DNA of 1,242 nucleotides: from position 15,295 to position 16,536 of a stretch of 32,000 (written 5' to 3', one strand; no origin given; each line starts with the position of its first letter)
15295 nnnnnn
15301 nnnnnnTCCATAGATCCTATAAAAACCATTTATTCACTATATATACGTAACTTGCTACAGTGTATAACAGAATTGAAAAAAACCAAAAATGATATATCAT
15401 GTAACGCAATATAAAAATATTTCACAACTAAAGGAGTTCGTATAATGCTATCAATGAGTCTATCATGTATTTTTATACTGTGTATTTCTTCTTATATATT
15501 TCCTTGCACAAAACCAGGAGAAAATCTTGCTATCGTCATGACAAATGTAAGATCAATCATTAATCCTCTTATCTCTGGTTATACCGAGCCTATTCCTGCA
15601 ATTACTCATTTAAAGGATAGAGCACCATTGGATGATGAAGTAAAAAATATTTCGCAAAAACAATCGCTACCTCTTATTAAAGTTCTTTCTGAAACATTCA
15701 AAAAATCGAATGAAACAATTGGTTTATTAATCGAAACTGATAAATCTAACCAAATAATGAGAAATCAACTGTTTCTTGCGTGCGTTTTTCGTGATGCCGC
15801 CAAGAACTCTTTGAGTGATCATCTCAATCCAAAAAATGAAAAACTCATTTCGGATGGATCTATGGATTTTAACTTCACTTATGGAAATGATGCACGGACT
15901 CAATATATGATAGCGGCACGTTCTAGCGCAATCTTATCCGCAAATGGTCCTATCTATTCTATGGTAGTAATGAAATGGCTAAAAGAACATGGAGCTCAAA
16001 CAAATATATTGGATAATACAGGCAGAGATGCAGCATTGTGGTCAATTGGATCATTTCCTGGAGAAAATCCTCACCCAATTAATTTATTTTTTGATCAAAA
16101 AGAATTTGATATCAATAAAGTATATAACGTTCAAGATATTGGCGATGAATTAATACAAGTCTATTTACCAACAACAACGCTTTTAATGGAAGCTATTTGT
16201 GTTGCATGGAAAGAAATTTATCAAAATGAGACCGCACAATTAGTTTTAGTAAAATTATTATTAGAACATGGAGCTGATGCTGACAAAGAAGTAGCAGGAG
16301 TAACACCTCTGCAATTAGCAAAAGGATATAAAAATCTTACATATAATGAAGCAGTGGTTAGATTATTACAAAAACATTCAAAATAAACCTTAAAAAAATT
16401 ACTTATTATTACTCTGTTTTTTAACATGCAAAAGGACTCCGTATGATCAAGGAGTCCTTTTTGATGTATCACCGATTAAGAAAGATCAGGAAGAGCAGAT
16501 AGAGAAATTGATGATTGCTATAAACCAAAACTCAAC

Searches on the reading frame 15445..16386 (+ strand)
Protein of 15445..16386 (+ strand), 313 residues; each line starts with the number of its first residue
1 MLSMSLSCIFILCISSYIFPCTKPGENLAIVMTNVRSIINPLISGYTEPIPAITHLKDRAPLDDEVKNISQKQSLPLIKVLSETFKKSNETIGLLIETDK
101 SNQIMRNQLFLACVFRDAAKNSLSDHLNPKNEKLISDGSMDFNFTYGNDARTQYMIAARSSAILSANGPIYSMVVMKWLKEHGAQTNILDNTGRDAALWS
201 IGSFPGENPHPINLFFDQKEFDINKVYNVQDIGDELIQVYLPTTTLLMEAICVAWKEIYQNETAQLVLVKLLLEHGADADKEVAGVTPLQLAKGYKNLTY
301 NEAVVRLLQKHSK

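Call 5: search_protein_families(library=pfam, proteins=[window:15445-16386:+], max_evalue=0.00001)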
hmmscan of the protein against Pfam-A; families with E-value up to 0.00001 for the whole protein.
window:15445-16386:+ (313 aa): 0 families

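Call 78: search_protein_families(library=pfam, proteins=[window:15445-16386:+], max_evalue=0.001)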
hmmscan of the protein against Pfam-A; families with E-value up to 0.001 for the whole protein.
window:15445-16386:+ (313 aa): 1 family
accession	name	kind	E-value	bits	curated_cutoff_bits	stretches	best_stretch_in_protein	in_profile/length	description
PF12796.13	Ank_2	-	9e-05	23.4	27.3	0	266-307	44-78/90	Ankyrin repeats (3 copies)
